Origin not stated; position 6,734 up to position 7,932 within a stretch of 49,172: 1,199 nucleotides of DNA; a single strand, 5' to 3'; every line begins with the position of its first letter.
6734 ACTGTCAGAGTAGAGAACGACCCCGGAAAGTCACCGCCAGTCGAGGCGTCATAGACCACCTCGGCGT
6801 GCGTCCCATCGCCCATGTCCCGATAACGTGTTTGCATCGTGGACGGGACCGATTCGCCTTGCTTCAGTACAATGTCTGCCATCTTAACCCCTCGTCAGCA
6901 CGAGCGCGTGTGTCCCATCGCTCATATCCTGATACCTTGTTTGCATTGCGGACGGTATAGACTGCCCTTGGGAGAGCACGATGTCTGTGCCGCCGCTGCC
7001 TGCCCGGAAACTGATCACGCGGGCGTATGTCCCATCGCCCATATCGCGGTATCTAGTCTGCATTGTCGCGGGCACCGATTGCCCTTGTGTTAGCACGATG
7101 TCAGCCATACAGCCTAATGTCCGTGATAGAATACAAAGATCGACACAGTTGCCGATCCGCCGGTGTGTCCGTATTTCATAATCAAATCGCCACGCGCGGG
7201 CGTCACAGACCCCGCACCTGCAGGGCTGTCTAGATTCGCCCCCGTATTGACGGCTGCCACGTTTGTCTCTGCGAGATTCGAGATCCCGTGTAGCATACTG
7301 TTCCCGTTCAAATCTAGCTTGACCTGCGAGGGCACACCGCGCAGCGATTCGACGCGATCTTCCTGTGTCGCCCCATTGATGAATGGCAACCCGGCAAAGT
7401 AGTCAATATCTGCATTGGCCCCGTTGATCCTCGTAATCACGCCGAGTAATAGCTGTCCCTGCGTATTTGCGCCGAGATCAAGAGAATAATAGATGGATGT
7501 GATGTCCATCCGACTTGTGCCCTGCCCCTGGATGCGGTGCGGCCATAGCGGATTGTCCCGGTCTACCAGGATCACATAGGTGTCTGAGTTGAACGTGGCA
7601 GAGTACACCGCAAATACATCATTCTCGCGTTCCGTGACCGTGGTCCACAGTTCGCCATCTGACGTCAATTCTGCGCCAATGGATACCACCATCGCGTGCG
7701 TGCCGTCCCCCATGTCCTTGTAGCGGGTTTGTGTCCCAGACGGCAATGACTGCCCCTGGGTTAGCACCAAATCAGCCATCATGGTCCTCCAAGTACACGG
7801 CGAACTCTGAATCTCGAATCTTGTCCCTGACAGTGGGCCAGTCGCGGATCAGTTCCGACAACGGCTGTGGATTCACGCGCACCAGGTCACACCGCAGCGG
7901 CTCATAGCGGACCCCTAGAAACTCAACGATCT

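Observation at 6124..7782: A ~33-aa module present five times in four late proteins, including a 74-aa protein that is nothing but two copies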

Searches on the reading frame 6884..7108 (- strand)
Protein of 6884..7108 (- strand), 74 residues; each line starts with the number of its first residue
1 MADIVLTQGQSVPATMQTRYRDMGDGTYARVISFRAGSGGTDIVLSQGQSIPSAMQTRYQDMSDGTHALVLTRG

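Call 5: search_protein_families(library=pfam, proteins=[window:6884-7108:-], max_evalue=0.1)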
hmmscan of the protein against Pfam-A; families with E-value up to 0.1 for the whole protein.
window:6884-7108:- (74 aa): 1 family
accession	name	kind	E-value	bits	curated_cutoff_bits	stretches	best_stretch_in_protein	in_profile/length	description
PF10135.14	Rod-binding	-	0.072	14.1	25.1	0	20-40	23-43/51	Rod binding protein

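Call 6: search_protein_families(library=phrogs, proteins=[window:6884-7108:-], max_evalue=0.1)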
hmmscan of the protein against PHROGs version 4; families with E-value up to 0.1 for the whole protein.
window:6884-7108:- (74 aa): 0 families

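Call 13: find_homologous_proteins(query=window:6887-7108:-, max_evalue=0.01)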
Query window:6887-7108:- (74 aa): 11 proteins with E <= 0.01 among 13 candidates.
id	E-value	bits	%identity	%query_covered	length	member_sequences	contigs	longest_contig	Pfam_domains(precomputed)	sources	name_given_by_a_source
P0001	4.3e-40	152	100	100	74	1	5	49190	-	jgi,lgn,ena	-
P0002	2.2e-30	121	77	100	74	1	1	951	-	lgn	-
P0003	4.0e-25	104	70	100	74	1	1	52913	-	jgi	jgi:hypothetical protein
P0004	8.0e-25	103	69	100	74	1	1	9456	-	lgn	-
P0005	8.7e-23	97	78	80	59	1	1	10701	-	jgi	jgi:hypothetical protein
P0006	3.8e-18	82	62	99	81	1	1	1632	-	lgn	-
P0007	3.4e-12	64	59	99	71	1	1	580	-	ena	-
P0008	6.5e-11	60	59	100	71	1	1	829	-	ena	-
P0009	3.5e-6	45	63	51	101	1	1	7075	-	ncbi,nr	ncbi:MAG: hypothetical protein BWY63_01324 [Chloroflexi bacterium ADurb.Bin360]|nr:MAG: hypothetical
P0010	1.4e-4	40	59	62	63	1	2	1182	-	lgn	-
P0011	3.3e-3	35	64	45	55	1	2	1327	-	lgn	-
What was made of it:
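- Tried and rejected: B was used instead (call 13).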

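Call 15: find_encoding_contigs(protein=P0003, flank=10000, max_places=3)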
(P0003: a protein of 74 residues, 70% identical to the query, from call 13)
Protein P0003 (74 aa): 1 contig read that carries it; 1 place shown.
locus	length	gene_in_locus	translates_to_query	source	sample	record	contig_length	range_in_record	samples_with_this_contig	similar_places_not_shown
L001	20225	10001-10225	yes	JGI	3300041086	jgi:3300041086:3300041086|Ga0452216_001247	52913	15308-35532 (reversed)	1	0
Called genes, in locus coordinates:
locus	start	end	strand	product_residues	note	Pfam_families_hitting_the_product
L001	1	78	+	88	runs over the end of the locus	-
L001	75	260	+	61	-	-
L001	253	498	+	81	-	-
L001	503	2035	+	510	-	PF04586:Peptidase_S78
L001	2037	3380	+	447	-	PF05065:Phage_capsid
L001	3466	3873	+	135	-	-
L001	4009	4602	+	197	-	-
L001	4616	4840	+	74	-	-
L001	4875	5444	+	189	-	-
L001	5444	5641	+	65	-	-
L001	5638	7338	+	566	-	PF13692:Glyco_trans_1_4, PF00534:Glycos_transf_1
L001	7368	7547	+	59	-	-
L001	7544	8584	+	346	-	PF13489:Methyltransf_23 (faint), PF02353:CMAS (faint), PF08242:Methyltransf_12 (faint), PF08241:Methyltransf_11 (faint)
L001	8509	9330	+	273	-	-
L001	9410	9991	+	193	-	-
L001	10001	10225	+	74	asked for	-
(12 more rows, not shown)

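Call 86: find_encoding_contigs(protein=P0001, flank=1500, max_places=6)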
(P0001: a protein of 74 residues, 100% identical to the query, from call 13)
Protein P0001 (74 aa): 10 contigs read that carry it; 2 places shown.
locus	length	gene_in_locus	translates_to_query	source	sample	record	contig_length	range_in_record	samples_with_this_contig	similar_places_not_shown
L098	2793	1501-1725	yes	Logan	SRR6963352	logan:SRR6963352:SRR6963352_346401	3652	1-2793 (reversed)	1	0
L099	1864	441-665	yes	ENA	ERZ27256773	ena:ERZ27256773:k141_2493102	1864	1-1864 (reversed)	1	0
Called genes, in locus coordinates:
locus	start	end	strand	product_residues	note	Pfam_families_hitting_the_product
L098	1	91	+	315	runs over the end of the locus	?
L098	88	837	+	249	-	-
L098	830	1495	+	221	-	-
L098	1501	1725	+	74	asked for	-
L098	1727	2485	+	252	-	-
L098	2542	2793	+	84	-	?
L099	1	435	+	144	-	?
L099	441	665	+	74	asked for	-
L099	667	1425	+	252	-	-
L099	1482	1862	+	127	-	?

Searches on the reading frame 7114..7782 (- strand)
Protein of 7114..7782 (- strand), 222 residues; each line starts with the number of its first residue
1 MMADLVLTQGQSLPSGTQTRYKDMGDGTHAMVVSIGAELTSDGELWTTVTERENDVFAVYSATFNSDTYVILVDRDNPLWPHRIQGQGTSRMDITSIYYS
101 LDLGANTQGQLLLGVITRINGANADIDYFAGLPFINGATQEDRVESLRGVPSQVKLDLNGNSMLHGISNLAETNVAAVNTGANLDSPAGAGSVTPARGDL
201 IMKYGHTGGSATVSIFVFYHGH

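Call 5: search_protein_families(library=pfam, proteins=[window:7114-7782:-], max_evalue=0.1)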
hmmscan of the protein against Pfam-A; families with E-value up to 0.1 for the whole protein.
window:7114-7782:- (222 aa): 0 families

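Call 6: search_protein_families(library=phrogs, proteins=[window:7114-7782:-], max_evalue=0.1)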
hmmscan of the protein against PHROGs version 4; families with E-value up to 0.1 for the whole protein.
window:7114-7782:- (222 aa): 0 families

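Call 23: search_solved_structures(query=window:7114-7782:-, max_evalue=10)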
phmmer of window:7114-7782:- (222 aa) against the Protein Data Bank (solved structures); distinct sequences matched with E-value up to 10: 3.
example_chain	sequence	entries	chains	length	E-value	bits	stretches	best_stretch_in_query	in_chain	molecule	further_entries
9mnb_F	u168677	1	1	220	0.25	14.5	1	5-70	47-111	Light chain of E82.AS Fab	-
9evz_L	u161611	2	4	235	0.83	12.8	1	5-33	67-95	ELC07 light chain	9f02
2zbw_A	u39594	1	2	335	1.4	12.1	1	42-123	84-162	Thioredoxin reductase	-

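Call 27: find_homologous_proteins(query=window:7117-7782:-, max_evalue=0.001)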
Query window:7117-7782:- (222 aa): 67 proteins with E <= 0.001 among 714 candidates.
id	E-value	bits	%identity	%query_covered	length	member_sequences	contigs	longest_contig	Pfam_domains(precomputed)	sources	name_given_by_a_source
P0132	2.1e-141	487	100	100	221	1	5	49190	-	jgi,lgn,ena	-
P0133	2.5e-98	346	71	99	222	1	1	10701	-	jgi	jgi:hypothetical protein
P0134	7.3e-90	319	75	86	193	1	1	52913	-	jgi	jgi:hypothetical protein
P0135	1.7e-71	259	62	86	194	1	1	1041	-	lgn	-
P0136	2.0e-68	249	63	83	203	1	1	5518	-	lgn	-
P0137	4.3e-68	247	63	83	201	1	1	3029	-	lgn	-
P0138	1.6e-67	246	60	86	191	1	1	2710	-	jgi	jgi:hypothetical protein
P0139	2.3e-67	245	62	82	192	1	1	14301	-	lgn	-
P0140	3.7e-67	244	62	82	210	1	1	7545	-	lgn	-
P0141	6.4e-67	244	61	84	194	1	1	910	-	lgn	-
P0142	8.3e-67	243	62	84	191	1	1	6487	-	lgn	-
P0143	3.3e-66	241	60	88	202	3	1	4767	-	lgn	-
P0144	1.4e-65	239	62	83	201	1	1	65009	-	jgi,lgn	jgi:hypothetical protein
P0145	4.9e-65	237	57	82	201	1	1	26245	-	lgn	-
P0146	1.5e-64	236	57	86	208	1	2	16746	-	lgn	-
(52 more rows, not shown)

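Call 43: predict_structure(alignment_id=A3)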
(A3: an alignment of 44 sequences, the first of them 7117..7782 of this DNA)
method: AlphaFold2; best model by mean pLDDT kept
length: 222 residues; sequences in the alignment: 44
mean_pLDDT: 87.4   pTM: 0.76
mean pLDDT of the five models: 87.4, 86.6, 85.1, 84.6, 84.3
residues with pLDDT >= 90: 163; 70-90: 12; 50-70: 41; < 50: 6
segments of 3 or more residues with pLDDT < 50: 1-4
pLDDT, mean of each block of 10 residues (from residue 1): 48 60 72 59 56 84 98 97 96 97 97 98 97 94 91 92 96 97 97 98 98 98 93
secondary structure, 60 per line:
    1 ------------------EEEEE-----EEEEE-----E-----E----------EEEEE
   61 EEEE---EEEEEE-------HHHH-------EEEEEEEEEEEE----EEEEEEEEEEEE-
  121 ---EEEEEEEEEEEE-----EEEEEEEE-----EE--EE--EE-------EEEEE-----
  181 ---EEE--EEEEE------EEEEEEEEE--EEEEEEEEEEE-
elements in order: E19-23 E29-33 E56-64 E68-73 H81-84 E92-103 E108-119 E124-135 E141-148 E171-175 E184-186 E189-193 E200-208 E211-221

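Call 45: fold_search(model_id=the predicted structure, library=pdb)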
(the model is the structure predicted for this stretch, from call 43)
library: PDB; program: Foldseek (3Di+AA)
matches with E <= 10: 1525; with E <= 0.001: 4
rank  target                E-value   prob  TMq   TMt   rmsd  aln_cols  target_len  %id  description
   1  2buk                  1.2e-04  1.00  0.41  0.48   5.9       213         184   12  SATELLITE TOBACCO NECROSIS VIRUS (released 2005-08-18)
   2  9fhp_C                3.5e-04  1.00  0.32  0.46   8.0       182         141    9  CryoEM structure of wild-type Turnip Yellows Virus (released 2024-06-05)
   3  4bcu                  4.6e-04  1.00  0.39  0.44   6.7       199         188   10  Satellite Tobacco Necrosis Virus (STNV) virus like particle in complex with the B3 aptamer (released 2013-01-23)
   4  7rlm_A                9.3e-04  0.99  0.29  0.41   7.8       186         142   11  Crystal Structure of Potato Leafroll Virus (PLRV) Coat Protein (released 2022-01-19)
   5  6f2s_I                1.2e-03  1.00  0.37  0.40   6.8       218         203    7  CryoEM structure of Ageratum Yellow Vein virus (AYVV) (released 2018-06-27)
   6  6s44                  1.3e-03  1.00  0.33  0.46   7.1       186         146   13  Faba bean necrotic stunt virus (FBNSV) (released 2020-07-15)
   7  5oyp_C                1.3e-03  0.92  0.29  0.25  13.0       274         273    9  Sacbrood virus of honeybee (released 2018-07-18)
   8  6gv4_B                2.6e-03  0.97  0.29  0.32  10.6       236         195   11  High-resolution Cryo-EM of Fab-labeled human parechovirus 3 (released 2018-11-21)
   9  7m3r_L                2.7e-03  0.97  0.28  0.35  10.1       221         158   10  Crystallographic Structure of the Rhombohedral Crystal Form of STMV Grown from Bromide (released 2021-12-15)
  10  6hbj_A                2.9e-03  0.66  0.22  0.23  12.1       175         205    9  Echovirus 18 empty particle (released 2019-03-20)
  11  5gka_A                3.0e-03  0.96  0.33  0.29  12.6       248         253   12  cryo-EM structure of human Aichi virus (released 2016-09-21)
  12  1stm_A                3.2e-03  0.99  0.29  0.42  10.5       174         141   11  SATELLITE PANICUM MOSAIC VIRUS (released 1997-01-27)
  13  9gxe_C                3.8e-03  0.20  0.16  0.05  26.0       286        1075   12  Structure of the SARS-CoV spike glycoprotein in complex with a homotrimeric Bicycle molecule (released 2025-03-26)
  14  8zb6_A                4.2e-03  0.80  0.25  0.25  11.8       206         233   10  Yeast-expressed polio type 2 stabilized virus-like particles (released 2024-09-18)
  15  9h93_A                4.7e-03  0.77  0.24  0.23  10.5       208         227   10  Poliovirus type 2 (strain MEF-1) stabilised virus-like particle (PV2 SC6b) from a yeast expression system. (released 2025-04-02)
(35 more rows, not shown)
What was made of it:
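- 7114..7779 (-): Gene A (221 aa from the second ATG; the ORF extends to 7782). N-terminal module followed by a ~185-aa jelly-roll domain of a widespread family. AF2 pLDDT 87.4, with best Foldseek hits to single-jelly-roll capsid proteins (STNV, TM 0.41/0.48): calls 43, 45.
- On Single-jelly-roll viral capsid protein fold (head domain of A): The best PDB hit is the STNV coat protein (E 1.2e-4, TM 0.41/0.48, call 45).
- A is a jelly roll (call 45).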

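Call 47: search_dna_similar(query=window:7117-7782:-, collection=phages, mode=protein, max_evalue=0.001, max_rows=25)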
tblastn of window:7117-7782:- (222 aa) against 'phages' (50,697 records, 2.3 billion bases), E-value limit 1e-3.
Records with a match: 2; places in all: 2; records where one place covers at least 80% of the query: 2.
Best place of each record, by identity: <60% 2.
By first word of the organism name: Dunaliella 2.
By host as written in the record: Dunaliella viridis var. palmelloides Teodoresco (Chlorophyta) 2.
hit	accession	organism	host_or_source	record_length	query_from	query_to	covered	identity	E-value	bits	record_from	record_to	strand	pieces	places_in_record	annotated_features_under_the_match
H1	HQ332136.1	Dunaliella viridis virus SI2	Dunaliella viridis var. palmelloides ...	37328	40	222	82%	38.9%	2e-30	123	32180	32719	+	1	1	hypothetical protein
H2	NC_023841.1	Dunaliella viridis virus SI2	Dunaliella viridis var. palmelloides ...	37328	40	222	82%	38.9%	2e-30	123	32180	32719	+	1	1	hypothetical protein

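Call 48: get_annotated_region(hit=H2, flank=12000)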
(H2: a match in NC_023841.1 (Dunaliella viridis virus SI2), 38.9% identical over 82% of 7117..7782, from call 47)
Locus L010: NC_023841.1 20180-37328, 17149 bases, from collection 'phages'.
description: Dunaliella viridis virus SI2 genomic sequence.
organism: Dunaliella viridis virus SI2 (NCBI taxid 754069)
taxonomy: Viruses; Duplodnaviria; Heunggongvirae; Uroviricota; Caudoviricetes
host: Dunaliella viridis var. palmelloides Teodoresco (Chlorophyta); source: Crimea, Black Sea near Sevastopol, Martinova Bay; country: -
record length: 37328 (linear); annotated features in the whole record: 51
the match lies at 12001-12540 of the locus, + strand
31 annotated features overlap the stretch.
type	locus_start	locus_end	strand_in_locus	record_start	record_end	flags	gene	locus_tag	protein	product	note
CDS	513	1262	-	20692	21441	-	-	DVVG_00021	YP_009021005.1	Erf-like ssDNA annealing protein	-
CDS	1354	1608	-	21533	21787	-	-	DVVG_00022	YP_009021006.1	hypothetical protein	-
CDS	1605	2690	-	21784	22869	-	-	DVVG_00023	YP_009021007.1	exonuclease VIII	-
CDS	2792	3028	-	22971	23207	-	-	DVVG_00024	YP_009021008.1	hypothetical protein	-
CDS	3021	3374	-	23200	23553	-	-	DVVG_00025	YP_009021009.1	hypothetical protein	-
CDS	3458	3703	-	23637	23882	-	-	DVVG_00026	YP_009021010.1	hypothetical protein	-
CDS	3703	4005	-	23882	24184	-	-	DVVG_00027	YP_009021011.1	hypothetical protein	-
CDS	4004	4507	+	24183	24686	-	-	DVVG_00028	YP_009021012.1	hypothetical protein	-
CDS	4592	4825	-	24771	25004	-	-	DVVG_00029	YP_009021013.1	hypothetical protein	-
CDS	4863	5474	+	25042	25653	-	-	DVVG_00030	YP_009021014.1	hypothetical protein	-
CDS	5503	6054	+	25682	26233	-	-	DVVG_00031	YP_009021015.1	terminase small subunit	-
CDS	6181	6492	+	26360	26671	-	-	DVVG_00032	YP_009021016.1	hypothetical protein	-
CDS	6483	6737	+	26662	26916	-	-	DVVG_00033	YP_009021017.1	hypothetical protein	-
CDS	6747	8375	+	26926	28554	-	-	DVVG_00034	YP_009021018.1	hypothetical protein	-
CDS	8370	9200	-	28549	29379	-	-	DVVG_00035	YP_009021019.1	phosphoadenosine phosphosulfate reductase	-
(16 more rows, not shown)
